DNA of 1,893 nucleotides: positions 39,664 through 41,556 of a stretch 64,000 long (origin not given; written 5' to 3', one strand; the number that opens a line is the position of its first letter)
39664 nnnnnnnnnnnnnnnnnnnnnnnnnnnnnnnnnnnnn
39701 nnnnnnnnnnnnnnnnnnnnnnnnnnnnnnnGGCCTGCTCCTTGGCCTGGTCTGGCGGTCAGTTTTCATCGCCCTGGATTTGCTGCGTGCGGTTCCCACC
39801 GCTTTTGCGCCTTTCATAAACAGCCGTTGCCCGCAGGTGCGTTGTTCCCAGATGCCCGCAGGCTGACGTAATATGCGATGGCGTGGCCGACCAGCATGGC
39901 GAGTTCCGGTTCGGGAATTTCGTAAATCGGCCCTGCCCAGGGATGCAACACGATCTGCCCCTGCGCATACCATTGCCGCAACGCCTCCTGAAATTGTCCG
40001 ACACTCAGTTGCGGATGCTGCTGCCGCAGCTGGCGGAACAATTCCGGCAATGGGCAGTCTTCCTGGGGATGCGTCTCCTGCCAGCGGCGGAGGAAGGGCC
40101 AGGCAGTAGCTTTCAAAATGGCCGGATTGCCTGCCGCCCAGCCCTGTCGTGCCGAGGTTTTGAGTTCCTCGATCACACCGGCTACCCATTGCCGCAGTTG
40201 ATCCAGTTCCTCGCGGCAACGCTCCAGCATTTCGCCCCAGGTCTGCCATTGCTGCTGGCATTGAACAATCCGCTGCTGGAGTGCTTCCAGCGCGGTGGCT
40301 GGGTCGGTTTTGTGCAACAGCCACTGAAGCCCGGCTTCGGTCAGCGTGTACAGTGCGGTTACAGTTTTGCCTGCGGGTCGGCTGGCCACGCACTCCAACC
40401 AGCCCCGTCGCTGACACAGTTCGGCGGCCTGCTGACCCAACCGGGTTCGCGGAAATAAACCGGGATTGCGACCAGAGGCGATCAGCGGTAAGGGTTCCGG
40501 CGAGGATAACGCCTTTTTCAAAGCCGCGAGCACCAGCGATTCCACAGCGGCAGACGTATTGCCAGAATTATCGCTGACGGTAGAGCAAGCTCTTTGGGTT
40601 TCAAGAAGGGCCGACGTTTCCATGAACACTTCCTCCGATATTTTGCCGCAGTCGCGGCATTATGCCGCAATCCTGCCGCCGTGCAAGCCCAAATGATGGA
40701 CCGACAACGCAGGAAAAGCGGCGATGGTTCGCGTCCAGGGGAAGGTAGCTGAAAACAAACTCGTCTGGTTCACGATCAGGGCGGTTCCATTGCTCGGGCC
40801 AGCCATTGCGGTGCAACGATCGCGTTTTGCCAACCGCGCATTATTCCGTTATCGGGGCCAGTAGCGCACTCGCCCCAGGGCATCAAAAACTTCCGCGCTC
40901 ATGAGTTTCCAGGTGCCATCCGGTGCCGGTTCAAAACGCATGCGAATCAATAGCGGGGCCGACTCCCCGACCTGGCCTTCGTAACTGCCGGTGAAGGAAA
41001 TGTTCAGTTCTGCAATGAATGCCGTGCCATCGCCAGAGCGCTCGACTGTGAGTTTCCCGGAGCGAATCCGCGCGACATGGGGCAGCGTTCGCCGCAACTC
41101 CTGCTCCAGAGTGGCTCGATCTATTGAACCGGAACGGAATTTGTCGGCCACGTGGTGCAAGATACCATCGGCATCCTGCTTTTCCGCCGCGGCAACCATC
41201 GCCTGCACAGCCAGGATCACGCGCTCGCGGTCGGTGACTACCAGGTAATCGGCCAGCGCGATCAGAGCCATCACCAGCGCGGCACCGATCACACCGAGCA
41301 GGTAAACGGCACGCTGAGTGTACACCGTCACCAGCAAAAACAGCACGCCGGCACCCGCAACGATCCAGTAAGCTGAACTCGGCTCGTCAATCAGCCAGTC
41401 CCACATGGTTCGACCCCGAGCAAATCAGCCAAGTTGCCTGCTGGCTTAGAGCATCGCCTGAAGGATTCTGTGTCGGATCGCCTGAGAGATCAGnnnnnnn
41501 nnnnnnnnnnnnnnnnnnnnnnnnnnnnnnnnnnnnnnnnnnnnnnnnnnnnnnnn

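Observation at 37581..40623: Orphan two-gene operon: putative double winged-helix protein plus a 716-aa P-loop NTPase with no recognisable effector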

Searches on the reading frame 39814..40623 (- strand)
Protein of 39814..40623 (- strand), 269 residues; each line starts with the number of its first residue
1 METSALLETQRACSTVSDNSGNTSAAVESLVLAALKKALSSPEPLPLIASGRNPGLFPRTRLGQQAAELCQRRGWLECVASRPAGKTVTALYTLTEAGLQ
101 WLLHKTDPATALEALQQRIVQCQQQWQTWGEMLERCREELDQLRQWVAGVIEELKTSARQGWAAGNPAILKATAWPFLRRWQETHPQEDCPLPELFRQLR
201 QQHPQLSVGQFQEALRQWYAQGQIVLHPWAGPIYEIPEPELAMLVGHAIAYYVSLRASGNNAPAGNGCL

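Call 3: search_protein_families(library=pfam, proteins=[window:39814-40623:-], max_evalue=1)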
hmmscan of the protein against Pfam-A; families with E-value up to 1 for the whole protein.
window:39814-40623:- (269 aa): 2 families
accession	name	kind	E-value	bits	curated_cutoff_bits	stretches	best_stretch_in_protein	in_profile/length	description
PF01442.23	Apolipoprotein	-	0.0067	16.6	90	1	113-161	62-111/190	Apolipoprotein A1/A4/E domain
PF10249.14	NDUFB10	-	0.2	12.6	22.2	1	94-145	43-92/126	NADH-ubiquinone oxidoreductase subunit 10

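Call 4: search_protein_families(library=padloc, proteins=[window:39814-40623:-], max_evalue=1)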
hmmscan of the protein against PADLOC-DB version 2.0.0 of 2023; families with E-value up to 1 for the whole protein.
window:39814-40623:- (269 aa): 0 families

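Call 5: search_protein_families(library=ncbifam, proteins=[window:39814-40623:-], max_evalue=1)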
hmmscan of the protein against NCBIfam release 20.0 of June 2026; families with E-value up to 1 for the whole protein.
window:39814-40623:- (269 aa): 1 family
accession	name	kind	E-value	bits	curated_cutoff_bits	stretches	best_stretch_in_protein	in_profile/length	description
NF010470.0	PRK13895.1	subfamily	0.13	11.9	139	1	103-144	20-59/144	conjugal transfer protein TraM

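Call 13: find_homologous_proteins(query=window:39814-40623:-)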
Query window:39814-40623:- (269 aa): 17 proteins with E <= 0.001 among 3241 candidates.
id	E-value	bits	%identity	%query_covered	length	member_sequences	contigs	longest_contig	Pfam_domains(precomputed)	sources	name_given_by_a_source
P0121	8.3e-171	584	97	100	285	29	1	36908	-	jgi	jgi:hypothetical protein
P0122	3.5e-92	327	59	91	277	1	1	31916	-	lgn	-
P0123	8.1e-92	325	59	94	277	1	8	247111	-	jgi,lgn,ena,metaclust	metaclust:\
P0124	9.8e-79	283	54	86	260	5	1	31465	-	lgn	-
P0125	1.3e-67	246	47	95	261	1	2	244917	-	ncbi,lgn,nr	ncbi:MAG: hypothetical protein RMI91_01815 [Gemmatales bacterium]|nr:hypothetical protein [Gemmatale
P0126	3.7e-66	241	50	87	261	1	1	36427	-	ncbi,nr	ncbi:MAG: hypothetical protein RMJ82_07990 [Gemmatales bacterium]|nr:hypothetical protein [Gemmatale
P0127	6.7e-58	214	51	73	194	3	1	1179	-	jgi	jgi:hypothetical protein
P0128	5.0e-41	159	39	91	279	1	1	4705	-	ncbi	-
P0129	2.6e-40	157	40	85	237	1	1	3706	-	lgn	-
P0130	3.0e-40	156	39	85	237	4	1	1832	-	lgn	-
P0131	5.3e-38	149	37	85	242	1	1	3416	-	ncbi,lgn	-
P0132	1.7e-34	138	36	80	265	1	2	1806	-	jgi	-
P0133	1.3e-33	135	35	80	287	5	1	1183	-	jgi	jgi:hypothetical protein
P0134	2.5e-33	134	33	80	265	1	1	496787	-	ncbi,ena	-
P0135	2.8e-31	127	37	89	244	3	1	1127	-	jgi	-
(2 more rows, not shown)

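Call 29: predict_structure(alignment_id=A2)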
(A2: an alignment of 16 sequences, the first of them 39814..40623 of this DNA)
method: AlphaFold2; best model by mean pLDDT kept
length: 269 residues; sequences in the alignment: 16
mean_pLDDT: 86.2   pTM: 0.54
mean pLDDT of the five models: 86.2, 84.7, 84.2, 84.0, 82.6
residues with pLDDT >= 90: 190; 70-90: 37; 50-70: 16; < 50: 26
segments of 3 or more residues with pLDDT < 50: 6-19, 265-269
pLDDT, mean of each block of 10 residues (from residue 1): 46 45 86 97 95 94 97 98 93 97 92 90 90 93 91 73 65 93 95 96 92 93 95 94 94 83 47
secondary structure, 60 per line:
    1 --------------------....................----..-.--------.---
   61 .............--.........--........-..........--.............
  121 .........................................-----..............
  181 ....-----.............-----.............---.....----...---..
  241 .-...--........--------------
elements in order: H21-40 H61-73 E76-84 E87-94 H96-105 H108-161 H167-184 H192-202 H208-220 E224-228 E243-245 E248-255
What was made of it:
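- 40072..40302 (-): Partner Q/W-rich long helix (108-161) and return helix (167-184). Probably a dimerisation or spacer element. Call 29.
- Checked: The partner model (pLDDT 86) shows a winged-helix-like unit (21-105), a 54-residue Q/W-rich helix (108-161), a return helix (167-184) and a second winged-helix-like unit (192-255) (call 29).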

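Call 33: fold_search(model_id=the predicted structure, library=pdb)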
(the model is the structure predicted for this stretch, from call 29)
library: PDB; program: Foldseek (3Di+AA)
matches with E <= 10: 469; with E <= 0.001: 0
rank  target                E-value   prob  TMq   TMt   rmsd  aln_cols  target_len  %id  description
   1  3l7w                  4.0e-02  0.97  0.22  0.49   8.4       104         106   18  The Crystal Structure of smu.1704 from Streptococcus mutans UA159 (released 2010-12-08)
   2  3elk_A                4.3e-02  0.99  0.24  0.57   9.5       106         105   12  Crystal structure of putative transcriptional regulator TA0346 from Thermoplasma acidophilum (released 2008-09-30)
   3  6dk4_A                8.9e-02  0.99  0.22  0.41   5.3       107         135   13  Crystal structure of Campylobacter jejuni peroxide stress regulator (released 2018-06-13)
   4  4rgx_A                1.1e-01  0.69  0.20  0.33  11.4       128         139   19  Crystal Structure of Putative MarR Family Transcriptional Regulator HcaR from Acinetobacter sp. ADP complexed with 3,4 (released 2015-03-04)
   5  7kfq                  1.1e-01  0.60  0.19  0.32  12.7       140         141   16  Crystal structure of the MarR family transcriptional regulator from Variovorax paradoxus bound to 1H-Indole-3-Carboxylic (released 2021-11-10)
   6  4g6q_A                1.1e-01  0.57  0.18  0.25   9.1       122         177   16  The crystal structure of a functionally unknown protein Kfla_6221 from Kribbella flavida DSM 17836 (released 2012-09-19)
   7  2nnn_A                1.1e-01  0.54  0.18  0.31  13.2       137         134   19  Crystal structure of probable transcriptional regulator from Pseudomonas aeruginosa (released 2006-11-21)
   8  8ioi_A                1.4e-01  0.96  0.21  0.28   4.9        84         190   14  Crystal Structure of PadR- family transcriptional regulator Rv1176c from Mycobacterium tuberculosis H37Rv. (released 2024-03-13)
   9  5z7b_B                1.6e-01  0.28  0.20  0.27  27.9       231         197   18  Crystal structure of the VanR transcription factor in complex with vanillate (released 2018-08-29)
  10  3u1d_B                1.7e-01  0.77  0.23  0.39   7.3       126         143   19  The structure of a protein with a GntR superfamily winged-helix-turn-helix domain from Halomicrobium mukohataei. (released 2011-12-07)
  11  7wh4_A                1.8e-01  0.77  0.21  0.48   8.5       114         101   13  Crystal structure of the PadR-family transcriptional regulator Rv3488 of Mycobacterium tuberculosis H37Rv in complex w (released 2022-02-09)
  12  3elk_B                2.1e-01  0.92  0.23  0.56   9.2       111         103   13  Crystal structure of putative transcriptional regulator TA0346 from Thermoplasma acidophilum (released 2008-09-30)
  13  5h20                  2.1e-01  0.85  0.24  0.56  12.9       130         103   13  X-ray structure of PadR-like Transcription factor from bacteroid fragilis (released 2017-03-08)
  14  3k0l_A                2.1e-01  0.66  0.20  0.36  11.7       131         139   20  Crystal Structure of Putative MarR Family Transcriptional Regulator from Acinetobacter sp. ADP (released 2009-10-13)
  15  4rgu_B                2.1e-01  0.51  0.19  0.32  11.5       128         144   19  Crystal Structure of Putative MarR Family Transcriptional Regulator HcaR from Acinetobacter sp. ADP complexed with fer (released 2015-03-04)
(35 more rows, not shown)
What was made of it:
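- On Winged-helix DNA-binding regulators (PadR/MarR) or ScpB-like adaptors (for the partner): Foldseek probability reaches 0.99, but the best E is 0.04 and the query-normalised TM-score is at most 0.24 (call 33).
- Closest known: Two-winged-helix adaptor proteins. Same: Fold hits to PadR and MarR at probability up to 0.99 and to ScpB at 0.82 (call 33).
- The partner's best fold matches are PadR, MarR and Fur-type regulators at probability up to 0.99 (call 33).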

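Call 59: search_protein_families(library=phrogs, proteins=[window:39814-40623:-], max_evalue=0.1)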
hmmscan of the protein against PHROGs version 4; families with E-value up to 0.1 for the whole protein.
window:39814-40623:- (269 aa): 1 family
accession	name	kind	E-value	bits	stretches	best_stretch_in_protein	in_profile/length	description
phrog_16237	-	unknown function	0.044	14.6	1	52-118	91-156/188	-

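Call 68: search_solved_structures(query=A2, max_evalue=10)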
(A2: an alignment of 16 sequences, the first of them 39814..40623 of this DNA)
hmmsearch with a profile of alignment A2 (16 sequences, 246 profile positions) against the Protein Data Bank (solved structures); distinct sequences matched with E-value up to 10: 80 (the best 60 are shown).
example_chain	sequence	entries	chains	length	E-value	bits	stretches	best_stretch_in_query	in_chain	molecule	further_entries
7t64_A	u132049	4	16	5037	0.011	18.3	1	112-189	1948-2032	Ryanodine receptor 1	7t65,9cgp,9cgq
8rrt_B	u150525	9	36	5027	0.011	18.3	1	112-189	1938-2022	Ryanodine receptor 1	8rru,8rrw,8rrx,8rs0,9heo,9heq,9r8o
8xlh_A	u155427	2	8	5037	0.011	18.3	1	112-189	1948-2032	Ryanodine receptor 1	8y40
8xji_D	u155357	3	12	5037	0.011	18.3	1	112-189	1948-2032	Ryanodine receptor 1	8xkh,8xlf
5gky_A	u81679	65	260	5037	0.011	18.3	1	112-189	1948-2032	Ryanodine receptor 1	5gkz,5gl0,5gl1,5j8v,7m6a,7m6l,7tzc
8rrv_B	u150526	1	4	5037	0.011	18.3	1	112-189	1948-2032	Ryanodine receptor 1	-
6wot_A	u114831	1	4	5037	0.011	18.3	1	112-189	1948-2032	Ryanodine receptor 1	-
5t15_B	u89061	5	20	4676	0.012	18.3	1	112-189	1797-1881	Ryanodine receptor 1,Ryanodine receptor 1,Ryanodine receptor 1,Ryanodine receptor 1,Ryanod | Ryanodine receptor 1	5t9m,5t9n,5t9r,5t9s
6pv6_B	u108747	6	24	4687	0.012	18.3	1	112-189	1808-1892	Ryanodine receptor 1 | ryanodine receptor type 1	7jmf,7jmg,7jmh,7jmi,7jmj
5t9v_B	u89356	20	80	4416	0.012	18.2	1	112-189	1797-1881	Ryanodine receptor 1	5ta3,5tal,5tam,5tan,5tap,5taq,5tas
7umz_A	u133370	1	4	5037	0.013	18.1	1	112-189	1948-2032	Ryanodine receptor 1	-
7k0s_A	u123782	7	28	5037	0.013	18.1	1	112-189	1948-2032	RyR1 | Ryanodine receptor 1,RyR1 | Ryanodine receptor 1,Ryanodine receptor 1,RyR1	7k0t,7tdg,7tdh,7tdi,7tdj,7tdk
6foo_A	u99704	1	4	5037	0.013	18.1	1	112-189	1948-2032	Ryanodine receptor 1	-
6fg3_A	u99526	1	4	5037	0.013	18.1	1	112-189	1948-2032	Ryanodine receptor 1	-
7cf9_A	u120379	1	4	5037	0.014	18.1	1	112-189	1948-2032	Ryanodine receptor 1,RyR1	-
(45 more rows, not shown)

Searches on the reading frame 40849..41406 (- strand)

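Call 43: search_protein_families(library=pfam, proteins=[window:40849-41406:-], max_evalue=0.1)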
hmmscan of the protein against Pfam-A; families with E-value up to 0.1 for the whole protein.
window:40849-41406:- (185 aa): 1 family
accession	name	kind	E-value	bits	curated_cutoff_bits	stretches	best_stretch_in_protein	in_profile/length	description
PF20134.4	DUF6524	-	0.076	13.2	27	0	2-57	26-82/131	Family of unknown function (DUF6524)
